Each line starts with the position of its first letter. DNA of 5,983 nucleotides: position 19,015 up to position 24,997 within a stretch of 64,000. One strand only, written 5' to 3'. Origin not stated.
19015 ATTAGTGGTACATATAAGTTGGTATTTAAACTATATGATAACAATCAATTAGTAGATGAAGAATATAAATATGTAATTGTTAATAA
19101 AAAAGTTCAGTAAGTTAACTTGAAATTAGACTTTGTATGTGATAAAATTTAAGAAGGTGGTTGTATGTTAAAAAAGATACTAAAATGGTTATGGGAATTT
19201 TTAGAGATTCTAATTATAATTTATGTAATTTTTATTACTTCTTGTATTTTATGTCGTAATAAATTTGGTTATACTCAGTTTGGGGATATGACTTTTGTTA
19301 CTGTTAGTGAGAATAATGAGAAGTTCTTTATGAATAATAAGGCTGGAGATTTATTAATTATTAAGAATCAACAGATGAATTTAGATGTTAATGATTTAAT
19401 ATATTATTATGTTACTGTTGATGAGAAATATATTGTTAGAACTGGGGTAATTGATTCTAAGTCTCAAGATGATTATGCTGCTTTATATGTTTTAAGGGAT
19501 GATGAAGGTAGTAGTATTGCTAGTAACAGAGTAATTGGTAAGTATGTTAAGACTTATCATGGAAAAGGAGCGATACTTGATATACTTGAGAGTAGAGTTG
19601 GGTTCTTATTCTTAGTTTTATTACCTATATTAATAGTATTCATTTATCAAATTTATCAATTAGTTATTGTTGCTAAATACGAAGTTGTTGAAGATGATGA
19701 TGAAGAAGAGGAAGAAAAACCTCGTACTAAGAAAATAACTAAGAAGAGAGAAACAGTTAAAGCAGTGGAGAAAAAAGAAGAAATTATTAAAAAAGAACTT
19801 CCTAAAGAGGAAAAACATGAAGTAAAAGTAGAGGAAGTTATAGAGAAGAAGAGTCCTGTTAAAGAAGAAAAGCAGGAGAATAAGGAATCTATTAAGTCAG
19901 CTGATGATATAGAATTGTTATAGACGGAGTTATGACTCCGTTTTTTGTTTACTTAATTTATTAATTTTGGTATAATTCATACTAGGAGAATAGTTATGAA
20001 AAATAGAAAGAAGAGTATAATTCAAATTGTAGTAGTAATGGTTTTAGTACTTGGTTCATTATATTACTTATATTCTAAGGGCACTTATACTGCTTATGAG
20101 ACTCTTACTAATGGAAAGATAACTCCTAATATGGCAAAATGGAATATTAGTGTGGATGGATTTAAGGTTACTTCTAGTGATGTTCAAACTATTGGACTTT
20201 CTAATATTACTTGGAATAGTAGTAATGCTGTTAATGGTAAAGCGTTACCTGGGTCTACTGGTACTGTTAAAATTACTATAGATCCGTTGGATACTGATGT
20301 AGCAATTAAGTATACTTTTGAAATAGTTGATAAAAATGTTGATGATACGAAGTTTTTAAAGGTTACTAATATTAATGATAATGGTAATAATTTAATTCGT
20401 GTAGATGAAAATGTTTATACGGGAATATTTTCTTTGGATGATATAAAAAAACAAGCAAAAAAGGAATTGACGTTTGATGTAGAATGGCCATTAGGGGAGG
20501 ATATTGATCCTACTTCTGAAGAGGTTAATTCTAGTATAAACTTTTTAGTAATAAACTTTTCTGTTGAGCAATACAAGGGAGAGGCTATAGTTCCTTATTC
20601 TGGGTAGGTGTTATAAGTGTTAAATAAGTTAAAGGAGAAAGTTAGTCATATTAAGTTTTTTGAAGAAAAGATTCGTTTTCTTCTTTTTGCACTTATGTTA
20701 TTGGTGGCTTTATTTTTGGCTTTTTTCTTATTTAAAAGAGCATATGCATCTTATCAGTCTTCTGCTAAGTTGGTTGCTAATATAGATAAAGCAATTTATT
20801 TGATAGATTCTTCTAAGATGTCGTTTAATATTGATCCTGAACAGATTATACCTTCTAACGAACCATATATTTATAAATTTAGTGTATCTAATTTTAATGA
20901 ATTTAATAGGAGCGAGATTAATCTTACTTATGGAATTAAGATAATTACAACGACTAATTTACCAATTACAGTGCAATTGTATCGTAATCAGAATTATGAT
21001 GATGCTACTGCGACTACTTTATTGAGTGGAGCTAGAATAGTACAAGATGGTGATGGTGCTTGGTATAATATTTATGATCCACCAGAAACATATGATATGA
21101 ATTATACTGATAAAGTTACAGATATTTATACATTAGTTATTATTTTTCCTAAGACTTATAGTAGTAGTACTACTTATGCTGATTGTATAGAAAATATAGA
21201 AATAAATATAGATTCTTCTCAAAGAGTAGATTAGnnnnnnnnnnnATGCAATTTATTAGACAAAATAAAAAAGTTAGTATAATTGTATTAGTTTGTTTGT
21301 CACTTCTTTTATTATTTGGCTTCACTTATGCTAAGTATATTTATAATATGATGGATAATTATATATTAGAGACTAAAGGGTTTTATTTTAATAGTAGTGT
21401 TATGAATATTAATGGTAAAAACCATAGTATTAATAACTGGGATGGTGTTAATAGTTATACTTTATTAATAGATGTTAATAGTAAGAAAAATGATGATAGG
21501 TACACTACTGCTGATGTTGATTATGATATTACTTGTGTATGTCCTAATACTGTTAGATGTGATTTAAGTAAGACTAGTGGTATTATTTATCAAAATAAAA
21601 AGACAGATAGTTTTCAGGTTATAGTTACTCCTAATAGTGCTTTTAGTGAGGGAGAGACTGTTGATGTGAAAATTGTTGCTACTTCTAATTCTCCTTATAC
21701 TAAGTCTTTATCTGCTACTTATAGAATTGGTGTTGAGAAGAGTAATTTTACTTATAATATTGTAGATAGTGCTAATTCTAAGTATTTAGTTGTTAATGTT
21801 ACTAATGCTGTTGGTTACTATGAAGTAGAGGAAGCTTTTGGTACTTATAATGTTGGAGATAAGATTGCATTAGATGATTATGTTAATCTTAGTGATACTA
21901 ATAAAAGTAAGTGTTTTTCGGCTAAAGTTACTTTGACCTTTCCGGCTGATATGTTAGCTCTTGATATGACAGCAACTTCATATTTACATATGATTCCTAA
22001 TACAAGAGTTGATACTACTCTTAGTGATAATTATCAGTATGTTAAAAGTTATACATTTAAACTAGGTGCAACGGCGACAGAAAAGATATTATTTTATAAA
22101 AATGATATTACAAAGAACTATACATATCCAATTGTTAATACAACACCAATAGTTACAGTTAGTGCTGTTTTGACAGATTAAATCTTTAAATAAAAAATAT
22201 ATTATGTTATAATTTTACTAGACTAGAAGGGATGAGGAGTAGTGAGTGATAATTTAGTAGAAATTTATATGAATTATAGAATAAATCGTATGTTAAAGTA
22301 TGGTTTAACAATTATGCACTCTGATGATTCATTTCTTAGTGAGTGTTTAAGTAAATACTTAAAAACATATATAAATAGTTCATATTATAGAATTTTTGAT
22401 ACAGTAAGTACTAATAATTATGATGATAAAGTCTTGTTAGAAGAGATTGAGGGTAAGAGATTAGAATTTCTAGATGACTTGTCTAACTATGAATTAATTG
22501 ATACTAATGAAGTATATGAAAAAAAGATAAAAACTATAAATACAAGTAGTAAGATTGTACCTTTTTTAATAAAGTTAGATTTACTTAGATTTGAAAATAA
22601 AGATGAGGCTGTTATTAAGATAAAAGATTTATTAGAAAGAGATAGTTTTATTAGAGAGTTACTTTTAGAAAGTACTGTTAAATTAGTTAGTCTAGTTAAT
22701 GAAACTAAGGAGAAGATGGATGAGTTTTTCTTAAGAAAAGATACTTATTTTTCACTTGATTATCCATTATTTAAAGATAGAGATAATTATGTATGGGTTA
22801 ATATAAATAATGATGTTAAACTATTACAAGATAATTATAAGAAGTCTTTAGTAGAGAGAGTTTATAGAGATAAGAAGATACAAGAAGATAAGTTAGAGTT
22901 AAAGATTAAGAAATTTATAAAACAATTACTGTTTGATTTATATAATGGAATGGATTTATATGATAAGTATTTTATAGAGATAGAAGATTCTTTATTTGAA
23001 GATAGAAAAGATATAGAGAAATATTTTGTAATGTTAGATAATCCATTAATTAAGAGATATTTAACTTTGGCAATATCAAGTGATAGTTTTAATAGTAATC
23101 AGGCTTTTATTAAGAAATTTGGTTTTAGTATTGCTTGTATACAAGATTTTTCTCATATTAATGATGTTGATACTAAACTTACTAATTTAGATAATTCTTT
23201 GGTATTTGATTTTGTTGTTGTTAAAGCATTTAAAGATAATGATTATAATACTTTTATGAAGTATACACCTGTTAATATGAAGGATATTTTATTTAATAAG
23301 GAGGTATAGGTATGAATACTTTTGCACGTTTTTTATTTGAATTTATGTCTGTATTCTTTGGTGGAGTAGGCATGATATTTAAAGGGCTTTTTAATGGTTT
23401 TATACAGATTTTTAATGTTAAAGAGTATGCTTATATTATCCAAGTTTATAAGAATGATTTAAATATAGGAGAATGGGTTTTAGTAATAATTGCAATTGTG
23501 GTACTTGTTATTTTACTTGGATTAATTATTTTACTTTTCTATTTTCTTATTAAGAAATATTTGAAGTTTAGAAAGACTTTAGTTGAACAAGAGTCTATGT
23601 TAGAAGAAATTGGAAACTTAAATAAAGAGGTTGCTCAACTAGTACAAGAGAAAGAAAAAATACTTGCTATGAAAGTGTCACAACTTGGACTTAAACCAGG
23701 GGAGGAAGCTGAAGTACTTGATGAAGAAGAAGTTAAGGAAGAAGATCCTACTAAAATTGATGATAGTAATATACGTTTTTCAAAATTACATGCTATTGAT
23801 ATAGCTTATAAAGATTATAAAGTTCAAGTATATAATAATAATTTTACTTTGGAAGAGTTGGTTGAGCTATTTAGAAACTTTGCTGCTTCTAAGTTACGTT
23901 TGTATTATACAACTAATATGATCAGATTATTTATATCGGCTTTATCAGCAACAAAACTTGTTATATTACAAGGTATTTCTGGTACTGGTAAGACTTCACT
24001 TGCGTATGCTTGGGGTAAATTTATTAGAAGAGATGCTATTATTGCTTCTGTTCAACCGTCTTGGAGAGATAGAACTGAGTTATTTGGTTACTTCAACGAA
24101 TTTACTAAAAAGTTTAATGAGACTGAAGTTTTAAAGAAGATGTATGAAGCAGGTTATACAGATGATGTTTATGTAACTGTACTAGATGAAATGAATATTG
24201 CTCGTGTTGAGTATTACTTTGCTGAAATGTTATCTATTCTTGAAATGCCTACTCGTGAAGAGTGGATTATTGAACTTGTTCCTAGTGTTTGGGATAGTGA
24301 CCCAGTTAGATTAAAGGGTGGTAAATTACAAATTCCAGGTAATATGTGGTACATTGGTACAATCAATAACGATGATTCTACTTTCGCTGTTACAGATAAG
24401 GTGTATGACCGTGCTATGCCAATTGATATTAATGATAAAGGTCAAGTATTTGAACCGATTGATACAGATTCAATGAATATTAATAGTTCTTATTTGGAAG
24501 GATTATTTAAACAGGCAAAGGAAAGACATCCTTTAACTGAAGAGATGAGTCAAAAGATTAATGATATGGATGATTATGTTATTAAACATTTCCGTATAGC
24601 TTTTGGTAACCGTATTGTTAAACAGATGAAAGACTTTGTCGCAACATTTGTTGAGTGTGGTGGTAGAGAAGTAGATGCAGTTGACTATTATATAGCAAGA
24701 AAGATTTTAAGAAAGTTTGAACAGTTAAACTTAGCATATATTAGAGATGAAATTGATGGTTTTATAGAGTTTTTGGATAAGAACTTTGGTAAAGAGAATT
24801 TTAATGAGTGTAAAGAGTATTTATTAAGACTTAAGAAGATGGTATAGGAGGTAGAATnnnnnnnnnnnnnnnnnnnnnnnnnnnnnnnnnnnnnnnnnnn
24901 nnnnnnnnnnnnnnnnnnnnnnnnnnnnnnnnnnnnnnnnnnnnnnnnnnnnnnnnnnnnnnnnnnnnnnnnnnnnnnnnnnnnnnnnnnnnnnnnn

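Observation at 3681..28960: About 25-kb accessory locus with three SipW paralogs, at least eight TasA/camelysin-like secreted proteins and a 2839-aa beta-helix giant protein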

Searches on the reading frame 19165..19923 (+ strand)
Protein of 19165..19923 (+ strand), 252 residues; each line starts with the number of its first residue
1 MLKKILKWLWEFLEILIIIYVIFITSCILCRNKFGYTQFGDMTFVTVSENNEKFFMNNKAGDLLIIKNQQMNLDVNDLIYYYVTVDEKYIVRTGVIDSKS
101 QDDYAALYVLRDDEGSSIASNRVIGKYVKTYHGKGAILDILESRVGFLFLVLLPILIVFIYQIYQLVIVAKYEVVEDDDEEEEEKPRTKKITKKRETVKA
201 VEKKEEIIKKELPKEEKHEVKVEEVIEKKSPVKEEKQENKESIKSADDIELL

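Call 5: search_protein_families(library=pfam, max_evalue=0.1, proteins=[window:19165-19923:+])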
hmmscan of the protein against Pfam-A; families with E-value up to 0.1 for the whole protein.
window:19165-19923:+ (252 aa): 2 families
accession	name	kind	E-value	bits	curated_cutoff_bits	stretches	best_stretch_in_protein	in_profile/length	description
PF14264.12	Glucos_trans_II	-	0.0036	16.9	30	1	98-169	8-76/317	Glucosyl transferase GtrII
PF09911.14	DUF2140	-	0.013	15.5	34.3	1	148-224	6-81/187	Uncharacterized protein conserved in bacteria (DUF2140)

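Call 7: search_protein_families(library=ncbifam, max_evalue=0.1, proteins=[window:19165-19923:+])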
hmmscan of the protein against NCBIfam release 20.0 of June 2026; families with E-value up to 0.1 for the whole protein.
window:19165-19923:+ (252 aa): 2 families
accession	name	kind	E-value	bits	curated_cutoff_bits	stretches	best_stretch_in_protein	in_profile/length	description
NF046067.1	SigPepSipWBacil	equivalog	4.6e-05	23.1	190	1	7-185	2-182/189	signal peptidase I SipW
NF040486.1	SrfA_fam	subfamily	0.069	12.5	150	1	149-242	223-309/438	SrfA family protein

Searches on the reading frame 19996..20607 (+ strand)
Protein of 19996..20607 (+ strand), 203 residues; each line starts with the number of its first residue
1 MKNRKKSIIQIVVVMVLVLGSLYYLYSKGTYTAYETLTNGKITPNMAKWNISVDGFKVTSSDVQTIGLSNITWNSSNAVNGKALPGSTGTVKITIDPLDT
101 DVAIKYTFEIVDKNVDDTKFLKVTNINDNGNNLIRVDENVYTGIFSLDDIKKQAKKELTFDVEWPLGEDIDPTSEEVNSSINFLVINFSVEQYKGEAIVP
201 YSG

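Call 5: search_protein_families(library=pfam, max_evalue=0.1, proteins=[window:19996-20607:+])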
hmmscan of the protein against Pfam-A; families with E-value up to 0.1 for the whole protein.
window:19996-20607:+ (203 aa): 0 families

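Call 7: search_protein_families(library=ncbifam, max_evalue=0.1, proteins=[window:19996-20607:+])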
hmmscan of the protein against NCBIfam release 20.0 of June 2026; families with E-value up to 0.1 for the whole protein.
window:19996-20607:+ (203 aa): 1 family
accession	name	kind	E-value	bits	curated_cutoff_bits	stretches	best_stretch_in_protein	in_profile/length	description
NF040683.1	PorC_Meth_Thtga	equivalog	0.064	13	270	0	46-116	97-164/177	pyruvate synthase subunit PorC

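Call 50: search_protein_families(library=pfam, alignment_id=A4, max_evalue=0.05)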
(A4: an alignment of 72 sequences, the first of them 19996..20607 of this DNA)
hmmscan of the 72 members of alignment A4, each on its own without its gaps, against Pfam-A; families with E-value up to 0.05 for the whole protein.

A. member 1, window:19996-20607:+ (203 aa): 0 families

B. families by the number of members that match (of 72 scanned): 33 families (the first 25 are shown)
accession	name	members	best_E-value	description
PF10182.14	Flo11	2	0.0033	Flo11 domain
PF13285.11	DUF4073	1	2.3e-07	Domain of unknown function (DUF4073)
PF21535.2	HVO_2248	1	0.0013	Uncharacterized motility-related protein HVO_2248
PF18666.6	CBM64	1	0.0013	Carbohydrate-binding module 64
PF07938.18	Fungal_lectin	1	0.0015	Fungal fucose-specific lectin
PF24316.1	Tli3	1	0.0023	T6SS Tli3 immunity protein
PF18539.7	DUF5625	1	0.0031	Domain of unknown function (DUF5625)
PF12754.13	Get5_N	1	0.0045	Get5, N-terminal domain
PF22111.2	MtrC-MtrF_N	1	0.0048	Decaheme cytochrome c component MtrC/MtrF N-terminal domain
PF06560.17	GPI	1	0.0051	Glucose-6-phosphate isomerase (GPI)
PF02509.19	Rota_NS35_C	1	0.0067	Rotavirus non-structural protein 35, C-terminal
PF11378.13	DUF3181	1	0.011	Protein of unknown function (DUF3181)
PF16103.11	DUF4822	1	0.012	Domain of unknown function (DUF4822)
PF06280.18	fn3_5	1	0.012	Fn3-like domain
PF17892.7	Cadherin_5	1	0.012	Cadherin-like domain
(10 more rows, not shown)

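Call 51: search_protein_families(library=ncbifam, alignment_id=A4, max_evalue=0.05)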
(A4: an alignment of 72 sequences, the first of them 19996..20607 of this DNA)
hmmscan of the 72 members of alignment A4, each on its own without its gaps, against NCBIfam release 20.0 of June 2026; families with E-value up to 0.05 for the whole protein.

A. member 1, window:19996-20607:+ (203 aa): 0 families

B. families by the number of members that match (of 72 scanned): 20 families
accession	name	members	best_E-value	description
NF038353.1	FxLYD_dom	3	1.1e-05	FxLYD domain-containing protein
NF045980.1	MAG6410_fam_LP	1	2.2e-06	MAG6410 family transglutaminase-related lipoprotein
NF047991.1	RP671aFamTckup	1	0.0042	RP671a family tick cell line-upregulated protein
TIGR04429.1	Phr_nterm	1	0.0064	Phr family secreted Rap phosphatase inhibitor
NF003806.0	PRK05395.1-3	1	0.0085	type II 3-dehydroquinate dehydratase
NF052279.1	lipo_TamL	1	0.0085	translocation and assembly module lipoprotein TamL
NF047446.1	barrel_OmpL47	1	0.0096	OmpL47-type beta-barrel domain-containing protein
NF040508.1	LVIS_2131_fam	1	0.013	LVIS_2131 family protein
NF033860.0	Wzy_O6_O28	1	0.015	oligosaccharide repeat unit polymerase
NF012211.1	tand_rpt_95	1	0.018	tandem-95 repeat protein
NF003805.0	PRK05395.1-2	1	0.021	type II 3-dehydroquinate dehydratase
TIGR03868.1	F420-O_ABCperi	1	0.021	putative F420-0 ABC transporter substrate-binding protein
TIGR01006.1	polys_exp_MPA1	1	0.024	CspC family polysaccharide chain length determinant protein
NF005583.0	PRK07281.1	1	0.026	methionyl aminopeptidase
NF045617.1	mostly_LP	1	0.026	putative T6SS immunity periplasmic lipoprotein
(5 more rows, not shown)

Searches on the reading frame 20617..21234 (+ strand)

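Call 5: search_protein_families(library=pfam, max_evalue=0.1, proteins=[window:20617-21234:+])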
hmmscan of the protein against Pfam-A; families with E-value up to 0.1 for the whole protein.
window:20617-21234:+ (205 aa): 1 family
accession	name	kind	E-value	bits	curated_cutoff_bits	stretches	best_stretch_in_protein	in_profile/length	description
PF20400.3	BAR_4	-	0.024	14.8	27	1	46-91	66-111/192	BAR-like domain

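Call 7: search_protein_families(library=ncbifam, max_evalue=0.1, proteins=[window:20617-21234:+])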
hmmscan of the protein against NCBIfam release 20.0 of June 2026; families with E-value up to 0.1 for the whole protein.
window:20617-21234:+ (205 aa): 0 families

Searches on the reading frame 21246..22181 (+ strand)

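Call 5: search_protein_families(library=pfam, max_evalue=0.1, proteins=[window:21246-22181:+])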
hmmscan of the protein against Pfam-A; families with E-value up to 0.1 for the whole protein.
window:21246-22181:+ (311 aa): 1 family
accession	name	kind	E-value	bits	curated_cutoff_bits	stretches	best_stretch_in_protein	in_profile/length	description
PF06560.17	GPI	-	0.0051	16.5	20.7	1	65-117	24-76/182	Glucose-6-phosphate isomerase (GPI)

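Call 7: search_protein_families(library=ncbifam, max_evalue=0.1, proteins=[window:21246-22181:+])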
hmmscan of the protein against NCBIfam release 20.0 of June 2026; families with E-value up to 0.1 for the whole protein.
window:21246-22181:+ (311 aa): 1 family
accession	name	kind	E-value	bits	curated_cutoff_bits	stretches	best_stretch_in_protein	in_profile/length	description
NF005583.0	PRK07281.1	equivalog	0.026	13.8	445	1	113-212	85-184/286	methionyl aminopeptidase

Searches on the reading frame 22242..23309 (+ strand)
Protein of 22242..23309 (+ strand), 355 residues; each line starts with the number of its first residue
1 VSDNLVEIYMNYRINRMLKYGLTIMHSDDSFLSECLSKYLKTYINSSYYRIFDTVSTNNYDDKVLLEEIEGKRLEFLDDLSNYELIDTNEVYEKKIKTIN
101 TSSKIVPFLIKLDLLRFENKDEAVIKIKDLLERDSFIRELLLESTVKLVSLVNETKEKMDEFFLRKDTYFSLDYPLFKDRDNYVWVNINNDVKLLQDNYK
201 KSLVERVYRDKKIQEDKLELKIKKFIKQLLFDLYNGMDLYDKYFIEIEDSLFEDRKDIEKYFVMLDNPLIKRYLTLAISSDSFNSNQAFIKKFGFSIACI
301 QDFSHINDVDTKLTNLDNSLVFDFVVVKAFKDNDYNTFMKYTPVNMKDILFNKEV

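Call 6: search_protein_families(library=pfam, max_evalue=0.1, proteins=[window:22242-23309:+])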
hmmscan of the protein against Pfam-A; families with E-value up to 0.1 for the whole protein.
window:22242-23309:+ (355 aa): 0 families

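Call 8: search_protein_families(library=ncbifam, max_evalue=0.1, proteins=[window:22242-23309:+])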
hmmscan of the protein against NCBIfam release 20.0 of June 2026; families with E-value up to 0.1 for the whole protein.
window:22242-23309:+ (355 aa): 0 families

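Call 34: search_protein_families(library=padloc, max_evalue=0.01, proteins=[window:22242-23309:+])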
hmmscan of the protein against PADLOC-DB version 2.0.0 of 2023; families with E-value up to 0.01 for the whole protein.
window:22242-23309:+ (355 aa): 0 families

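Call 55: search_protein_families(library=phrogs, max_evalue=0.001, proteins=[window:22242-23309:+])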
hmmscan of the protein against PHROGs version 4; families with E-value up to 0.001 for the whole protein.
window:22242-23309:+ (355 aa): 0 families

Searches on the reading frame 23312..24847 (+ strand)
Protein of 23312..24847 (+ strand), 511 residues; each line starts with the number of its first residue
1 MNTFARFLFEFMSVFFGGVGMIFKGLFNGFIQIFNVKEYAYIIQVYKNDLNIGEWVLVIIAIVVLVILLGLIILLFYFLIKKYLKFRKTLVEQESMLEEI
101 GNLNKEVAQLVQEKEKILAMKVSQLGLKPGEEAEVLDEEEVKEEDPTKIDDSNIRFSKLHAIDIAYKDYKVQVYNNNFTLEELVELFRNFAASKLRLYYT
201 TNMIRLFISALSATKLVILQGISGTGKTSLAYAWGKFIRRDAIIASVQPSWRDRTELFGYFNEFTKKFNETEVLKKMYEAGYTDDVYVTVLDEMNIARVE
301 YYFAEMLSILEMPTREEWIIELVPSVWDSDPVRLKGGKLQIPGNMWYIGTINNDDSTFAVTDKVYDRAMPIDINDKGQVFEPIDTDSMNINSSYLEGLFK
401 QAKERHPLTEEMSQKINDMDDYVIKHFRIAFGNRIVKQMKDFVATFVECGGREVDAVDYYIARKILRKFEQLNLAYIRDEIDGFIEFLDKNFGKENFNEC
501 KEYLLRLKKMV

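Call 6: search_protein_families(library=pfam, max_evalue=0.1, proteins=[window:23312-24847:+])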
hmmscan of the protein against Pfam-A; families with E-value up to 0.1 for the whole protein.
window:23312-24847:+ (511 aa): 7 families
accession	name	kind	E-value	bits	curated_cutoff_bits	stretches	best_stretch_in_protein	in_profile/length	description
PF20720.3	nSTAND3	-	0.0022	18.1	27.2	1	198-232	1-35/155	Novel STAND NTPase 3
PF06143.16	Baculo_11_kDa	-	0.005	16.9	28.4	1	45-84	26-65/84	Baculovirus 11 kDa family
PF07728.20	AAA_5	-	0.0052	17.2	22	1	217-312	2-92/139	AAA domain (dynein-related subfamily)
PF06152.16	Phage_min_cap2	-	0.031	13.6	26.3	1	80-172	32-122/366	Phage minor capsid protein 2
PF02562.22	PhoH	-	0.041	13.8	27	1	205-235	10-40/205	PhoH-like protein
PF13191.12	AAA_16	-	0.061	14.3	32.6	0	214-247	24-56/167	AAA ATPase domain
PF09682.15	Phage_holin_6_1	-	0.1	13.5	24.9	0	60-112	4-56/101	Bacteriophage holin of superfamily 6 (Holin_LLH)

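Call 8: search_protein_families(library=ncbifam, max_evalue=0.1, proteins=[window:23312-24847:+])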
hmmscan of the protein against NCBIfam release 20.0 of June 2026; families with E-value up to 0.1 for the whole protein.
window:23312-24847:+ (511 aa): 8 families
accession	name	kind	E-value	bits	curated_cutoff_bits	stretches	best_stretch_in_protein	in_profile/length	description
NF008457.0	PRK11331.1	equivalog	2.8e-06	26.3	637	1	200-426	180-395/459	5-methylcytosine-specific restriction enzyme subunit McrB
NF004873.0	PRK06231.1-3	equivalog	0.001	18.6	220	1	48-115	42-106/208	F0F1 ATP synthase subunit B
NF006085.0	PRK08233.1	equivalog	0.0026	17.6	198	1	403-492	62-145/184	hypothetical protein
NF005257.0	PRK06762.3-2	equivalog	0.011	15.5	202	0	214-288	5-74/170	hypothetical protein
NF052642.1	amidase_SagB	exception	0.033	13.4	425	1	59-113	9-62/282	peptidoglycan release complex glucosaminidase SagB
NF033218.1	anchor_AmaP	equivalog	0.034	13.9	55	1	1-83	1-77/166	alkaline shock response membrane anchor protein AmaP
NF038214.1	IS21_help_AAA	equivalog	0.038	13.7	200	1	212-267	88-139/232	IS21-like element helper ATPase IstB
NF005253.0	PRK06762.1-4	equivalog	0.044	13.9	159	0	214-248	2-36/166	hypothetical protein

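Call 34: search_protein_families(library=padloc, max_evalue=0.01, proteins=[window:23312-24847:+])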
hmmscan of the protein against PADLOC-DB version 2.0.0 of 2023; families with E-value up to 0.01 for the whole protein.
window:23312-24847:+ (511 aa): 2 families
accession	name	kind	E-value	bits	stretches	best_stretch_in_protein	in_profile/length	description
PDLC04547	PDC-M26A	-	1.3e-37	127.8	2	180-317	299-436/724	-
PDLC00914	TRIP13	-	0.0091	13.5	0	209-246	66-103/302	TRIP13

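Call 35: search_solved_structures(query=window:23312-24847:+, max_evalue=1, show_alignments=1)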
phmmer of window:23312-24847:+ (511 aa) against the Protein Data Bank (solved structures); distinct sequences matched with E-value up to 1: 3.
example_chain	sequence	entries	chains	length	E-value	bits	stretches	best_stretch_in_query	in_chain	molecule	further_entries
6hz4_A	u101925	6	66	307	2.7e-05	26.8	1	201-374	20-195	5-methylcytosine-specific restriction enzyme B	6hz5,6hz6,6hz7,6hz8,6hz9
6ut6_A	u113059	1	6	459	3.1e-05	26.6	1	196-374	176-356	5-methylcytosine-specific restriction enzyme B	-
7vsr_A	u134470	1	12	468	3.2e-05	26.5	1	196-374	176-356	5-methylcytosine-specific restriction enzyme B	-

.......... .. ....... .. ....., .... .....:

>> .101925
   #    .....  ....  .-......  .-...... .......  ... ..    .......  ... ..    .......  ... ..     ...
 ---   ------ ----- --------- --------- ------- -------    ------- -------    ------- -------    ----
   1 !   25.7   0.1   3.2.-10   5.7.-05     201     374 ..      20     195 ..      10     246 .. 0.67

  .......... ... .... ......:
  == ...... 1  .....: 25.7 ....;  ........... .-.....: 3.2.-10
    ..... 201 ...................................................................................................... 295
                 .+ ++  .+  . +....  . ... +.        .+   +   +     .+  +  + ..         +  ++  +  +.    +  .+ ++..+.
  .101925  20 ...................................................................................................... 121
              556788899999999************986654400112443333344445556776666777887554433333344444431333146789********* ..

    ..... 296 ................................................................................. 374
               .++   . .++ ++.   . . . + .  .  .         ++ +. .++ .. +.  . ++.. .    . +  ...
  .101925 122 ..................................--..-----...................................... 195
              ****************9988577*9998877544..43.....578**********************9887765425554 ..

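Call 55: search_protein_families(library=phrogs, max_evalue=0.001, proteins=[window:23312-24847:+])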
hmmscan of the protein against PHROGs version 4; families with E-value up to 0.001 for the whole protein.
window:23312-24847:+ (511 aa): 0 families
